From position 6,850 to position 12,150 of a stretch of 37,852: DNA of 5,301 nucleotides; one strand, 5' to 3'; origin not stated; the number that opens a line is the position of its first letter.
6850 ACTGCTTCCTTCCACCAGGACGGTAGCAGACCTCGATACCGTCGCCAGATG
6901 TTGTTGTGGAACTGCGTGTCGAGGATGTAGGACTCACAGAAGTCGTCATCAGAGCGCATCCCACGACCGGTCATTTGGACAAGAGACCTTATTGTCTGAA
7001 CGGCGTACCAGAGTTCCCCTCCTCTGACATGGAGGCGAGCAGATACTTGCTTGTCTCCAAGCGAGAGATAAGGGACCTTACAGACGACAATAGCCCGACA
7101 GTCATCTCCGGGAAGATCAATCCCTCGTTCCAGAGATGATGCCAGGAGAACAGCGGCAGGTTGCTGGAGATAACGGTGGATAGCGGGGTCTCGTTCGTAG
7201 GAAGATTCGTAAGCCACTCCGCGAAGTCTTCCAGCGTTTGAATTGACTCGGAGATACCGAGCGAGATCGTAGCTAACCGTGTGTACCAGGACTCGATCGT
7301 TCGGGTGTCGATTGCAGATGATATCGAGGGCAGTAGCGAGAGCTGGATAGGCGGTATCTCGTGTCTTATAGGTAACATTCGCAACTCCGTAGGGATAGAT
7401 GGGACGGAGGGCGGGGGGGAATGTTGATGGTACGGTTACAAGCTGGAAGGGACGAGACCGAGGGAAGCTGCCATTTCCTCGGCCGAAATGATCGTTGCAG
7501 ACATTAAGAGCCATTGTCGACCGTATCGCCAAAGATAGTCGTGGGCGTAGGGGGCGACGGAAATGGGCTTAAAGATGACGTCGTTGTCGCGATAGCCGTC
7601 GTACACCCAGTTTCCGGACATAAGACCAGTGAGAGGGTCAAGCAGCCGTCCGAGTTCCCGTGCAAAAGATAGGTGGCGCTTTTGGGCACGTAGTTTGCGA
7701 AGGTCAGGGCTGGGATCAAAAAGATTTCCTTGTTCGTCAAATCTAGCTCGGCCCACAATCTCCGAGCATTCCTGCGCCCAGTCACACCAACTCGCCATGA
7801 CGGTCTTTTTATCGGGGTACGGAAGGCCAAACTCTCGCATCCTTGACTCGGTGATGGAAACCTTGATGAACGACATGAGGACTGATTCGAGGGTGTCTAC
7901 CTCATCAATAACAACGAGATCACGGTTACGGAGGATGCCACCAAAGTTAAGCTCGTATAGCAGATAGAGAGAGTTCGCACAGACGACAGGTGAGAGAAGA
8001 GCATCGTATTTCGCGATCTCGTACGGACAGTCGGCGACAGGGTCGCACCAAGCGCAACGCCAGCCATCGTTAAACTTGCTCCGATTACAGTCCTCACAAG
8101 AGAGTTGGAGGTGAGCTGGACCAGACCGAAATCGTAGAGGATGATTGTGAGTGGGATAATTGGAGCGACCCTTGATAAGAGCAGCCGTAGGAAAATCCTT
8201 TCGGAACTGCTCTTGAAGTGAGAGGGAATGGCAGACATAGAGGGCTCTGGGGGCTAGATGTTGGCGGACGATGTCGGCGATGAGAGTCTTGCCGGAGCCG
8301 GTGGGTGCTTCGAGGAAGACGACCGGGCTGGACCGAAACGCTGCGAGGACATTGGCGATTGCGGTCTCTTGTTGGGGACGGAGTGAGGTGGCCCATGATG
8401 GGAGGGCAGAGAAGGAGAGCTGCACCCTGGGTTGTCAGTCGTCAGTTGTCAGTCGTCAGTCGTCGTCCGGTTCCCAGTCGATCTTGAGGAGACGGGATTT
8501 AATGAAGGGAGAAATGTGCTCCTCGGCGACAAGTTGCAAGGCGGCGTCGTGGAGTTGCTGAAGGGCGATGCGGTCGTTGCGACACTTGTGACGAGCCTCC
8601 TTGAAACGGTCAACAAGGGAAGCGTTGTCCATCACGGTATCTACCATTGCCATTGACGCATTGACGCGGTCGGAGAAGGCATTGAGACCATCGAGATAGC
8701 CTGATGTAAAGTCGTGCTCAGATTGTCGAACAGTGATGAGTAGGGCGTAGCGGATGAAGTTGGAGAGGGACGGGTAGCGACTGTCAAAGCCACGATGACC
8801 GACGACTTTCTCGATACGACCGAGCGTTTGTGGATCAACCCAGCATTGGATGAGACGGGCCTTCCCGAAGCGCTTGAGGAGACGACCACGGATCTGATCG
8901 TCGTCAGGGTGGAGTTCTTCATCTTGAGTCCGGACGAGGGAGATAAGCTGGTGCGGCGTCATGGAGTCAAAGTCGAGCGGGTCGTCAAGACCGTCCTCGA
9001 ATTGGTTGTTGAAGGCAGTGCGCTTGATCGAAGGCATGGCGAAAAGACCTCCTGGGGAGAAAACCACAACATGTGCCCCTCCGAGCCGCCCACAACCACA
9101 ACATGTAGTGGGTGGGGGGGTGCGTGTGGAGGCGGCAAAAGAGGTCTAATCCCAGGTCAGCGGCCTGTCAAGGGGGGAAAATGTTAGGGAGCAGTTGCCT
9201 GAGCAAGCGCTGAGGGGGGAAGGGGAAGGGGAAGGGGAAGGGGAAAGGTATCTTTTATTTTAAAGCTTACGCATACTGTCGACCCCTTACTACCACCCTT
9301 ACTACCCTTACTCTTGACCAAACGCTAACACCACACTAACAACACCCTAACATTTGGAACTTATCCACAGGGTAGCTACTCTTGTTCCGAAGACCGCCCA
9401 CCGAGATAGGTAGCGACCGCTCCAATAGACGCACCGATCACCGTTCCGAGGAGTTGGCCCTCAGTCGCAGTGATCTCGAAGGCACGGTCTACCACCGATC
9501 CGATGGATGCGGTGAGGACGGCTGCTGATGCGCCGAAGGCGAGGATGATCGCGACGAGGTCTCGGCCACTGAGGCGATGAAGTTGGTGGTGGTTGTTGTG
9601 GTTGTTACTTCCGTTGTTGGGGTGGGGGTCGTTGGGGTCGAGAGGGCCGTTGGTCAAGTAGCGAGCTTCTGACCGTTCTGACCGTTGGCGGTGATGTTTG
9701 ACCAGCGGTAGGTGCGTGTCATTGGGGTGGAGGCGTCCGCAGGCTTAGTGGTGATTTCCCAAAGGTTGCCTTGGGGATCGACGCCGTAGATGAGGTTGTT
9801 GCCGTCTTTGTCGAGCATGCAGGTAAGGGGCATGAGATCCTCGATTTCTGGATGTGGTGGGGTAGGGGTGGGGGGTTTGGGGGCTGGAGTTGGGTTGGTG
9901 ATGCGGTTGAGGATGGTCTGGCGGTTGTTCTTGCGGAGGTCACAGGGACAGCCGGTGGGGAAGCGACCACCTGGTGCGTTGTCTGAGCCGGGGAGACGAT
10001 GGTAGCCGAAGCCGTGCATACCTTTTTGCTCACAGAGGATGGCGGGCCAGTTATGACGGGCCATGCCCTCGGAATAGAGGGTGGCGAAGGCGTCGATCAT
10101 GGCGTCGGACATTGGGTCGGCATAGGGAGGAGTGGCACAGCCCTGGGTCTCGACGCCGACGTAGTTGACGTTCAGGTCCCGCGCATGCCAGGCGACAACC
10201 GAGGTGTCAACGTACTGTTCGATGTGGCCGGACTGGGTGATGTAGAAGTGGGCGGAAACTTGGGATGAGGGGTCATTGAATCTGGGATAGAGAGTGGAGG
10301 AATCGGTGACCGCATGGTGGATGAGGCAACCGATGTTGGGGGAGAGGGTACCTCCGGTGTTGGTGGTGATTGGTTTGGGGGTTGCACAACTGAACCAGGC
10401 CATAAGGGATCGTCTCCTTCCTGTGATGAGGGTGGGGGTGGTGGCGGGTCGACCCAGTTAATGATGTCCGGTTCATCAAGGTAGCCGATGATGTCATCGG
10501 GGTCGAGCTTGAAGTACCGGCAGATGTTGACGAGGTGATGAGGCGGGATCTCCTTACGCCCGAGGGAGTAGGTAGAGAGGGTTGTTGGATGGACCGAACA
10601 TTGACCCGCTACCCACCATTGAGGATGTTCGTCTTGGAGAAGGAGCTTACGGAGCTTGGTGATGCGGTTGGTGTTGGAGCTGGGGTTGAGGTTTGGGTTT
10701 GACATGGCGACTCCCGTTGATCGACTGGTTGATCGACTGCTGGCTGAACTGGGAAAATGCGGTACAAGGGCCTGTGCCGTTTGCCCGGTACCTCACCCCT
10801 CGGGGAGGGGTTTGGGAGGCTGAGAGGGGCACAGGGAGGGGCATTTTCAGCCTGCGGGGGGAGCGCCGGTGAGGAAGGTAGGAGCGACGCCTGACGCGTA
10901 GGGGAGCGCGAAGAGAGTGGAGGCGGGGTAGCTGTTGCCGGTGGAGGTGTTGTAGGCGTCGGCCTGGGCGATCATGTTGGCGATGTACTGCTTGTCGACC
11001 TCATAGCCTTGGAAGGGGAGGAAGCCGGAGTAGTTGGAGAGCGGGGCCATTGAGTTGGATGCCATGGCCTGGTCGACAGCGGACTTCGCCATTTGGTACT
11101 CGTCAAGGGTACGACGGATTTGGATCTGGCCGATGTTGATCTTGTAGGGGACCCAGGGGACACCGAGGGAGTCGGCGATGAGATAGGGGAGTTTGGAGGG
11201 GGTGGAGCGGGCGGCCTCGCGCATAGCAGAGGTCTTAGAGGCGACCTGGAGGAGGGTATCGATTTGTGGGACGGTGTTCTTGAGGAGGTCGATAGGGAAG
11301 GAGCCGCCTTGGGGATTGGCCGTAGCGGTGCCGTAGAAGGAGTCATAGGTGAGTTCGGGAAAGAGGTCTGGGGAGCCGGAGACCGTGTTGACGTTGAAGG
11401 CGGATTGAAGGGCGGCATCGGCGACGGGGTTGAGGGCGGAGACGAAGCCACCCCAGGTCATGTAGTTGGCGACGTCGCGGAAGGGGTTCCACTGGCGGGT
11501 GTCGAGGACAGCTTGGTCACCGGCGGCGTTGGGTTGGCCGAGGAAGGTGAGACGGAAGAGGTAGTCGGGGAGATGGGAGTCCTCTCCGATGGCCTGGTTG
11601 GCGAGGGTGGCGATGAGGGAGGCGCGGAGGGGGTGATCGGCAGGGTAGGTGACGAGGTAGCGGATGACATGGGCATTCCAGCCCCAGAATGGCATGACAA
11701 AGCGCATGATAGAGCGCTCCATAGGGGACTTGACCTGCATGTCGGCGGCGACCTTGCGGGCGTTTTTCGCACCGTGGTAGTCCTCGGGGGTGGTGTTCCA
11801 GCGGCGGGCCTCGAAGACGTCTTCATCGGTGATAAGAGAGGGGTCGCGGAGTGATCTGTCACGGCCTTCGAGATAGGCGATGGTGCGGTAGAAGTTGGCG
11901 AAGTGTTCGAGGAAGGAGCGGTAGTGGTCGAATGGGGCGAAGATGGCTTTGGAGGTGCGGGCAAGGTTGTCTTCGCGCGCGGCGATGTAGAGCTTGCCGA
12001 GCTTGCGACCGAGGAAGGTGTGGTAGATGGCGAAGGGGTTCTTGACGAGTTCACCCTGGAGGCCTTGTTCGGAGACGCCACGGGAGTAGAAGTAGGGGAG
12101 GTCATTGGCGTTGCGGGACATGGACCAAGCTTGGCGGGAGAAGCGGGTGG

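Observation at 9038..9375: Repeat-rich non-coding island between the lysis and replication modules: a candidate origin plus promoter/operator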

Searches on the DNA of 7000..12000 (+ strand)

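Call 10: search_dna_similar(query=window:7000-12000:+, collection=phages, mode=distant, max_rows=20)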
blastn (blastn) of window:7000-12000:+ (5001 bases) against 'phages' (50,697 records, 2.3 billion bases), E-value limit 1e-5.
No match.

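Call 42: search_rna_families(source=window, start=8900, end=9500, threshold=evalue, max_evalue=1)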
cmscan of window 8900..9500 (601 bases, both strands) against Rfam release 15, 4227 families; matches with E-value up to 1: 1.
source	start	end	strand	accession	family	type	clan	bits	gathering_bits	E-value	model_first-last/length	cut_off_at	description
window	9195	9253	-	RF02174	SMAD5-AS1_2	Gene; lncRNA;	-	13.5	50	0.71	1-129/129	no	SMAD5 antisense RNA 1 conserved region 2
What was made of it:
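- On Known RNA families (Rfam): In the island only a chance hit appeared (13.5 bits, E=0.71, call 42).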

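Call 100: search_dna_similar(query=window:9000-9420:+, collection=plasmids, mode=distant, max_evalue=0.01, max_rows=10)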
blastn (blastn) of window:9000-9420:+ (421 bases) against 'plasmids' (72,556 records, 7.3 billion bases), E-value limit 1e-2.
No match.
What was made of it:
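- Tried and rejected: DNA similarity to phage records (call 10) and plasmid records (call 100): no match.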
